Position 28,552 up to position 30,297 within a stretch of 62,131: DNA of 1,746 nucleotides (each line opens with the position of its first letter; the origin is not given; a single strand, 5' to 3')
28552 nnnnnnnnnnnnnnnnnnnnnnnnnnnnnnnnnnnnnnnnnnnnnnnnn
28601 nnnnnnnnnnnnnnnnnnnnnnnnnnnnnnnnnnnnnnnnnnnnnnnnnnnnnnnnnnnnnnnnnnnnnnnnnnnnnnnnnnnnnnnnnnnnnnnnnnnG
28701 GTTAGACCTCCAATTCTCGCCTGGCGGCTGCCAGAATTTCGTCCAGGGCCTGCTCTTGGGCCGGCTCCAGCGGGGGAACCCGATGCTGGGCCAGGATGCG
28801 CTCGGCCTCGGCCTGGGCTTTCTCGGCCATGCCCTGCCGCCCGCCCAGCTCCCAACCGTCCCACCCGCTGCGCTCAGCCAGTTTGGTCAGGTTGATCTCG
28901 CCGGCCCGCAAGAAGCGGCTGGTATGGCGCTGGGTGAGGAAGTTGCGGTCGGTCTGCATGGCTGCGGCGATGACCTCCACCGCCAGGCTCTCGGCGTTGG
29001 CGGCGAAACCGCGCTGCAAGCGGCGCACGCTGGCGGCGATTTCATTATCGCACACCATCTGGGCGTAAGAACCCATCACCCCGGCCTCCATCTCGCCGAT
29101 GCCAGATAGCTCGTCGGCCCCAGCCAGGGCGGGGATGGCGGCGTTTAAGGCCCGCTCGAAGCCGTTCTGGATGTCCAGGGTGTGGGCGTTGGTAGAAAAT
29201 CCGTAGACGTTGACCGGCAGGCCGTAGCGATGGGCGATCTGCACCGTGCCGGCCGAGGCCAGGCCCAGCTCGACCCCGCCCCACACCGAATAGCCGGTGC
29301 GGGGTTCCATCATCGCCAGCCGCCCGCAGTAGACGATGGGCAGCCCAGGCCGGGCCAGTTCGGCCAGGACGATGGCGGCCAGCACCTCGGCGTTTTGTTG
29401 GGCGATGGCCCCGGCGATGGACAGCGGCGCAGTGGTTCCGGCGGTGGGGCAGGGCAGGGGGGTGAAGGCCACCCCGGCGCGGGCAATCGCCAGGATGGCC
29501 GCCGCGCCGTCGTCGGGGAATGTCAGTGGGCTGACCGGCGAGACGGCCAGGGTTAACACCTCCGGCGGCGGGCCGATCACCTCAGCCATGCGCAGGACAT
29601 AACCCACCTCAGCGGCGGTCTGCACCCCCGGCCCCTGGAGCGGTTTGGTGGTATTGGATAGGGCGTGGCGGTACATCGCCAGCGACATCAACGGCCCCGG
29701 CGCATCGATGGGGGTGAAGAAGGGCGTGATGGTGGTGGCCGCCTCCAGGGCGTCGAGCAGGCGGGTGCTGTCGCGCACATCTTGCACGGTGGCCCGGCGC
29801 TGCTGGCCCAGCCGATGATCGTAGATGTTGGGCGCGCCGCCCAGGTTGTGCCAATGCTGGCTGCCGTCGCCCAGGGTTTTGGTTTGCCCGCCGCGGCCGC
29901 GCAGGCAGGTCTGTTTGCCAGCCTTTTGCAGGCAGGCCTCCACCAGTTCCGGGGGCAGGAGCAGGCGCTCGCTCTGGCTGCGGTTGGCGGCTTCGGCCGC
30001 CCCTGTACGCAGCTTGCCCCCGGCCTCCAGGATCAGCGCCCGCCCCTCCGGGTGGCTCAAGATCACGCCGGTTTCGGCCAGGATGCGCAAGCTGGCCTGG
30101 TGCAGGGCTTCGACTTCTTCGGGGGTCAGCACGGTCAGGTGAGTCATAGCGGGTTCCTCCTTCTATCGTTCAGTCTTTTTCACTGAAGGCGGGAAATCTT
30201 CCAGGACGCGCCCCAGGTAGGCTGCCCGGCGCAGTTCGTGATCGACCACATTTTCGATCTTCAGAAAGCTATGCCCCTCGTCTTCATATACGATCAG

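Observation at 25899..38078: Four divergent pyrrolysine-free MttB methyltransferases interleaved with a peptidase and an amidohydrolase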

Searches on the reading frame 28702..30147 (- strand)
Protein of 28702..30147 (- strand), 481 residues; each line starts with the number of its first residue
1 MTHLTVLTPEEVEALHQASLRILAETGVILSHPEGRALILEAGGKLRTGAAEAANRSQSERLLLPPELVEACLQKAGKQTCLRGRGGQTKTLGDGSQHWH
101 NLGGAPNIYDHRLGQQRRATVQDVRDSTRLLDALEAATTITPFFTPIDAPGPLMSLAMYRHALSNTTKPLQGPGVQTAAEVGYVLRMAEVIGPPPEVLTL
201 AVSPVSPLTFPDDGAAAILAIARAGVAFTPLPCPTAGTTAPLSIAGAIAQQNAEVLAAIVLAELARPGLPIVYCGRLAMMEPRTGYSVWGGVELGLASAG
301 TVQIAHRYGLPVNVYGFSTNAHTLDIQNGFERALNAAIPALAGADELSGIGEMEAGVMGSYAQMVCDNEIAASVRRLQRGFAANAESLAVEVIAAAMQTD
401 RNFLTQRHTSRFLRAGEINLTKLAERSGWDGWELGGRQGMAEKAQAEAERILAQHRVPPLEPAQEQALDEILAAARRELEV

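Call 3: search_protein_families(library=pfam, proteins=[window:28702-30147:-])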
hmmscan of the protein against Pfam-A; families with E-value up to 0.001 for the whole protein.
window:28702-30147:- (481 aa): 1 family
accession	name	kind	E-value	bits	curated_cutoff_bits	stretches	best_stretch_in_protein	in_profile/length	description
PF06253.16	MTTB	-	8e-65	219.2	25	1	3-477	30-497/500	Trimethylamine methyltransferase (MTTB)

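Call 4: search_protein_families(library=ncbifam, proteins=[window:28702-30147:-])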
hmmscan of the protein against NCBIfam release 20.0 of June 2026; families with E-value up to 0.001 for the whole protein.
window:28702-30147:- (481 aa): 1 family
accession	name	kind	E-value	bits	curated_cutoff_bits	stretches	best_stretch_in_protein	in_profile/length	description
TIGR02369.2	trimeth_pyl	equivalog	2.6e-95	319.7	525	1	3-475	2-468/469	[trimethylamine--corrinoid protein] Co-methyltransferase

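Call 12: find_encoding_contigs(protein=window:28702-30147:-, flank=10000, max_places=10)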
Protein window:28702-30147:- (481 aa): 3 contigs read that carry it; 3 places shown.
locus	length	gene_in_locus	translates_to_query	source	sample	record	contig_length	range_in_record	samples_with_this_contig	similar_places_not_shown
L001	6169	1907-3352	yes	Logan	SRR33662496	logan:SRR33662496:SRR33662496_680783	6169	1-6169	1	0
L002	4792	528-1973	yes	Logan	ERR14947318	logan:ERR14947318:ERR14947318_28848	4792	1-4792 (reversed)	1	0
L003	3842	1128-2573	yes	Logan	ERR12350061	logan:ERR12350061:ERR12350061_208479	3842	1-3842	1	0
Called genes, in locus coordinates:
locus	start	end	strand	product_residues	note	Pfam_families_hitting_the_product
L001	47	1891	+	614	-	PF26550:Tricorn_2nd (faint), PF26549:Tricorn_N, PF05448:AXE1 (faint), PF07676:PD40 (weak), PF01738:DLH (weak), PF02129:Peptidase_S15 (faint), PF00561:Abhydrolase_1 (weak), PF00326:Peptidase_S9, +1 more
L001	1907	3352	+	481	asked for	PF06253:MTTB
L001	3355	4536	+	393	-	PF01546:Peptidase_M20, PF07687:M20_dimer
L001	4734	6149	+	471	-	PF06253:MTTB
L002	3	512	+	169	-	?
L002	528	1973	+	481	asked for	PF06253:MTTB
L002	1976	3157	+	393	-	PF01546:Peptidase_M20, PF07687:M20_dimer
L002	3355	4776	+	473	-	PF06253:MTTB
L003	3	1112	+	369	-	?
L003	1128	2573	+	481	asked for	PF06253:MTTB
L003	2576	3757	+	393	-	PF01546:Peptidase_M20, PF07687:M20_dimer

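Call 13: find_homologous_proteins(query=window:28702-30147:-, max_evalue=1e-20)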
Query window:28702-30147:- (481 aa): 2477 proteins with E <= 1e-20 among 8000 candidates; the best 120 are listed.
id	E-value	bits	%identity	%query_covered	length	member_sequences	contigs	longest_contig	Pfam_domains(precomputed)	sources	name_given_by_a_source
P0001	4.2e-289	977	93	100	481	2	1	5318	PF06253.17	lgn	-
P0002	4.1e-247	839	80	100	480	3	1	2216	PF06253.17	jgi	-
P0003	9.7e-238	808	78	100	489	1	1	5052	PF06253.17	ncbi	ncbi:MAG: trimethylamine methyltransferase family protein [Chloroflexota bacterium]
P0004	7.0e-226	769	75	100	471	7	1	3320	PF06253.17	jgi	jgi:trimethylamine--corrinoid protein Co-methyltransferase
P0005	5.0e-224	762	73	99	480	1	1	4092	PF06253.17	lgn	-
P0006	2.8e-221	753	72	100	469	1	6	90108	PF06253.17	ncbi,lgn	-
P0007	4.6e-221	753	72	99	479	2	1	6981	PF06253.17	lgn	-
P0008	6.2e-220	749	71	100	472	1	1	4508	PF06253.17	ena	-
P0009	6.5e-220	749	72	100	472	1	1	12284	PF06253.17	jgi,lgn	jgi:trimethylamine--corrinoid protein Co-methyltransferase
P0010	2.0e-219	747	73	98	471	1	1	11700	PF06253.17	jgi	jgi:trimethylamine--corrinoid protein Co-methyltransferase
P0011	4.8e-219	746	71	100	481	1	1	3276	PF06253.17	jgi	jgi:trimethylamine--corrinoid protein Co-methyltransferase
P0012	1.1e-218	745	72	100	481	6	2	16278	PF06253.17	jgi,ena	-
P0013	1.4e-218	745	73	100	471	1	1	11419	PF06253.17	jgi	jgi:trimethylamine--corrinoid protein Co-methyltransferase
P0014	1.4e-218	744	73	100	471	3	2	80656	PF06253.17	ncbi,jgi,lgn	jgi:trimethylamine--corrinoid protein Co-methyltransferase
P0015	5.9e-218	742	72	100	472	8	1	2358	PF06253.17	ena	-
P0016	3.0e-217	740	72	99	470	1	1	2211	PF06253.17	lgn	-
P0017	3.1e-217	740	72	99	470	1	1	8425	PF06253.17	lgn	-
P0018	1.0e-216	738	72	100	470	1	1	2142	PF06253.17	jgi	-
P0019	1.7e-215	734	70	100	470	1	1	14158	PF06253.17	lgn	-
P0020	8.6e-215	732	71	100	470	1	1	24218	PF06253.17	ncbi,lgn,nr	ncbi:MAG: trimethylamine methyltransferase family protein [Anaerolineales bacterium]|nr:trimethylami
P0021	9.8e-215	732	71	100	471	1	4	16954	PF06253.17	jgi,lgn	jgi:trimethylamine--corrinoid protein Co-methyltransferase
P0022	1.1e-214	732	70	100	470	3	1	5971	PF06253.17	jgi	jgi:trimethylamine--corrinoid protein Co-methyltransferase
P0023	1.3e-214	731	71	100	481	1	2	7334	PF06253.17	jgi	jgi:trimethylamine:corrinoid methyltransferase-like protein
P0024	2.3e-214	731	70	100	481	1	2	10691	PF06253.17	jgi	jgi:trimethylamine--corrinoid protein Co-methyltransferase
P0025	2.4e-214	731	70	100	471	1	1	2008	PF06253.17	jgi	jgi:trimethylamine--corrinoid protein Co-methyltransferase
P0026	2.9e-214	730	70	100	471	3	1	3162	PF06253.17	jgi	jgi:trimethylamine--corrinoid protein Co-methyltransferase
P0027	3.6e-214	730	71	100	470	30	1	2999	PF06253.17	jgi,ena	-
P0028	5.8e-214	729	71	100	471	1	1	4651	PF06253.17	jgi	jgi:trimethylamine--corrinoid protein Co-methyltransferase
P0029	8.7e-214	729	70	100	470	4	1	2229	PF06253.17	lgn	-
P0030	1.1e-213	728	70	100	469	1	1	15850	PF06253.17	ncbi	-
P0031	1.6e-213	728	70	100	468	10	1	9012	PF06253.17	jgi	-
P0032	2.7e-213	727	70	100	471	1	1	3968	PF06253.17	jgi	-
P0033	3.8e-213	727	72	100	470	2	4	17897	PF06253.17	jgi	jgi:trimethylamine--corrinoid protein Co-methyltransferase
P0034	4.7e-213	726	70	100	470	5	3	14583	PF06253.17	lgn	-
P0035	5.4e-213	726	71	100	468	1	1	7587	PF06253.17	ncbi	-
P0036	6.4e-213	726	70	100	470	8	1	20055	PF06253.17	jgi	jgi:trimethylamine---corrinoid protein Co-methyltransferase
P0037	1.2e-212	725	69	100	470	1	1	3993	PF06253.17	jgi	jgi:trimethylamine--corrinoid protein Co-methyltransferase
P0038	1.4e-212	725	70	100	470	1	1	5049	PF06253.17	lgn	-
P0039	1.6e-212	725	70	100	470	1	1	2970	PF06253.17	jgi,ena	-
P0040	1.9e-212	724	70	98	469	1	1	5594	PF06253.17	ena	-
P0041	2.1e-212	724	70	100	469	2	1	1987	PF06253.17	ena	-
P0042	3.6e-212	723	70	100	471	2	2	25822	PF06253.17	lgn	-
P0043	4.3e-212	723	70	100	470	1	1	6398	PF06253.17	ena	-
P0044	4.3e-212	723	71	99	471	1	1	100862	PF06253.17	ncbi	ncbi:MAG: trimethylamine methyltransferase family protein [Chloroflexota bacterium]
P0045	4.6e-212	723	70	100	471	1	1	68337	PF06253.17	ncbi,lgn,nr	ncbi:MAG: trimethylamine methyltransferase family protein [Anaerolineales bacterium]|nr:trimethylami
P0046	6.7e-212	723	68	99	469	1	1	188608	PF06253.17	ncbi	ncbi:MAG: trimethylamine methyltransferase family protein [Chloroflexota bacterium]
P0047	7.0e-212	722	69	100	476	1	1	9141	PF06253.17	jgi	jgi:trimethylamine--corrinoid protein Co-methyltransferase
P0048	9.7e-212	722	70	100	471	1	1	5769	PF06253.17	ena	-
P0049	1.2e-211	722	70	100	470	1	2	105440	PF06253.17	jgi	jgi:trimethylamine--corrinoid protein Co-methyltransferase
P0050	1.8e-211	721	71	99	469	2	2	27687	PF06253.17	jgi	-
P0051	2.0e-211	721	69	100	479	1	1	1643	PF06253.17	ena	-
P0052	2.3e-211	721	69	100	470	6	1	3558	PF06253.17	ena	-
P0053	2.4e-211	721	70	100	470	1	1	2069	PF06253.17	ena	-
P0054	2.6e-211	721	70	100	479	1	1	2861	PF06253.17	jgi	-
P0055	3.2e-211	720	71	100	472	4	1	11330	PF06253.17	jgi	jgi:trimethylamine--corrinoid protein Co-methyltransferase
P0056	3.5e-211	720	69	100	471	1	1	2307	PF06253.17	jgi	jgi:trimethylamine--corrinoid protein Co-methyltransferase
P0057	3.7e-211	720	69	100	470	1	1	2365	PF06253.17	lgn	-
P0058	3.8e-211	720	70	100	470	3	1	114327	PF06253.17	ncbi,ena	-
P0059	4.1e-211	720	71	99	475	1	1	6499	PF06253.17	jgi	jgi:trimethylamine--corrinoid protein Co-methyltransferase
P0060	4.2e-211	720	69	100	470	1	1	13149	PF06253.17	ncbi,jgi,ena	ncbi:MAG: trimethylamine methyltransferase family protein [Chloroflexota bacterium]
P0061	4.7e-211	720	70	100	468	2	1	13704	PF06253.17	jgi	-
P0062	6.5e-211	719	71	100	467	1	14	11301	PF06253.17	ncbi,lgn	-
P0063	6.8e-211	719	69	100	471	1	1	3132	PF06253.17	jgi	jgi:trimethylamine--corrinoid protein Co-methyltransferase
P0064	7.4e-211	719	69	100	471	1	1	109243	PF06253.17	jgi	jgi:trimethylamine--corrinoid protein Co-methyltransferase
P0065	9.0e-211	719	70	99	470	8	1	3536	PF06253.17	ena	-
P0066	9.2e-211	719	69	100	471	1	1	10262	PF06253.17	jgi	jgi:trimethylamine--corrinoid protein Co-methyltransferase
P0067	1.1e-210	718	70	99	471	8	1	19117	PF06253.17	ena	-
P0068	1.4e-210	718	68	100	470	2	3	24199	PF06253.17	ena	-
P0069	1.4e-210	718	67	100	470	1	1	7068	PF06253.17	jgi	jgi:trimethylamine---corrinoid protein Co-methyltransferase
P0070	1.6e-210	718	70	100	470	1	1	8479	PF06253.17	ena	-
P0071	1.7e-210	718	69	99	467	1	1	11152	PF06253.17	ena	-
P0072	1.7e-210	718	69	100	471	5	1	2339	PF06253.17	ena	-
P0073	1.9e-210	718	69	100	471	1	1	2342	PF06253.17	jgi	-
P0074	2.4e-210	717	69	100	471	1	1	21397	PF06253.17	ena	-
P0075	2.6e-210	717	71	99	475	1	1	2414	PF06253.17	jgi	jgi:trimethylamine--corrinoid protein Co-methyltransferase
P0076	2.9e-210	717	70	100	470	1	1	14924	PF06253.17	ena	-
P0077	3.1e-210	717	69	100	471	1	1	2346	PF06253.17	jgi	jgi:trimethylamine--corrinoid protein Co-methyltransferase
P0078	3.5e-210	717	70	100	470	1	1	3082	PF06253.17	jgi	-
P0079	4.1e-210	717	70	100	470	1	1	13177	PF06253.17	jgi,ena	-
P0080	4.1e-210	717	70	100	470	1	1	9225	PF06253.17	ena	-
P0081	4.3e-210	717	69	100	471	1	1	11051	PF06253.17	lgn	-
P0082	4.6e-210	716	70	100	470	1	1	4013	PF06253.17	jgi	jgi:trimethylamine--corrinoid protein Co-methyltransferase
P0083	4.6e-210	716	70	100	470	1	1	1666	PF06253.17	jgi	jgi:trimethylamine--corrinoid protein Co-methyltransferase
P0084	4.6e-210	716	69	100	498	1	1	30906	PF06253.17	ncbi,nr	ncbi:MAG: trimethylamine methyltransferase family protein [Anaerolineales bacterium]|nr:trimethylami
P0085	4.6e-210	716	69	100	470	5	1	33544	PF06253.17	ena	-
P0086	4.8e-210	716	68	100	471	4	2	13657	PF06253.17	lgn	-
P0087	7.2e-210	716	67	99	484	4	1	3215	PF06253.17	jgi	-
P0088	7.3e-210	716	69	100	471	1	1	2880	PF06253.17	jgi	-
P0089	7.5e-210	716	77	87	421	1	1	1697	PF06253.17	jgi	jgi:trimethylamine--corrinoid protein Co-methyltransferase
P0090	7.5e-210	716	68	100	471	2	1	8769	PF06253.17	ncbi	-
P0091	7.6e-210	716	68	100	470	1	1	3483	PF06253.17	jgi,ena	-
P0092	8.5e-210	716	68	100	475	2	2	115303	PF06253.17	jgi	-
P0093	8.7e-210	716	67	100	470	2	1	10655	PF06253.17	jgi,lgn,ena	-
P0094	9.2e-210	715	69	100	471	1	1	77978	PF06253.17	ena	-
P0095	9.2e-210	715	69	100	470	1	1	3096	PF06253.17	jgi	jgi:trimethylamine--corrinoid protein Co-methyltransferase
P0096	9.3e-210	715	70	100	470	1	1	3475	PF06253.17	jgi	jgi:trimethylamine---corrinoid protein Co-methyltransferase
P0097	1.0e-209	715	69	100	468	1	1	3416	PF06253.17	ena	-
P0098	1.2e-209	715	69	100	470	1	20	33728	PF06253.17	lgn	-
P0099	1.3e-209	715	69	100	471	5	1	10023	PF06253.17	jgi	-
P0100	1.3e-209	715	70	99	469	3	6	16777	PF06253.17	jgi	jgi:trimethylamine--corrinoid protein Co-methyltransferase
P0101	1.7e-209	715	70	100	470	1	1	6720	PF06253.17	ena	-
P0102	1.8e-209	714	68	99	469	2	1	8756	PF06253.17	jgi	-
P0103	2.0e-209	714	70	100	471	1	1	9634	PF06253.17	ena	-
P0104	2.1e-209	714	69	100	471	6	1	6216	PF06253.17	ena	-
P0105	2.2e-209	714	68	100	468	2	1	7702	PF06253.17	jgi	-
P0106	2.8e-209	714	67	99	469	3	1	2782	PF06253.17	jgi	jgi:trimethylamine--corrinoid protein Co-methyltransferase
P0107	3.0e-209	714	69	98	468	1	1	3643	PF06253.17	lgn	-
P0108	3.1e-209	714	70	100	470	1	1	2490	PF06253.17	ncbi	-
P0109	3.2e-209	714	69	100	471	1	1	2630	PF06253.17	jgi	jgi:trimethylamine--corrinoid protein Co-methyltransferase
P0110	3.9e-209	713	70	100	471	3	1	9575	PF06253.17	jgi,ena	-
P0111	3.9e-209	713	68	100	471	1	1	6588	PF06253.17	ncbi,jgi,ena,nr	ncbi:MAG: trimethylamine methyltransferase family protein [Chloroflexi bacterium]|nr:trimethylamine 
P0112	4.4e-209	713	69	100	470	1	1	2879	PF06253.17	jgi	jgi:trimethylamine--corrinoid protein Co-methyltransferase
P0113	4.5e-209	713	70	100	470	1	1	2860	PF06253.17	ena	-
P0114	4.6e-209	713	68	100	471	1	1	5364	PF06253.17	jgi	jgi:trimethylamine--corrinoid protein Co-methyltransferase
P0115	4.7e-209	713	67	100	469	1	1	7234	PF06253.17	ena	-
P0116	4.7e-209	713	69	99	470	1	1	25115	PF06253.17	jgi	-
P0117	5.1e-209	713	69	99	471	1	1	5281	PF06253.17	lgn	-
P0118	5.5e-209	713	68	100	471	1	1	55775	PF06253.17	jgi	jgi:trimethylamine---corrinoid protein Co-methyltransferase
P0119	5.8e-209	713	68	100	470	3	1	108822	PF06253.17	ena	-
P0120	6.0e-209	713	69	99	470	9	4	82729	PF06253.17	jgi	jgi:trimethylamine--corrinoid protein Co-methyltransferase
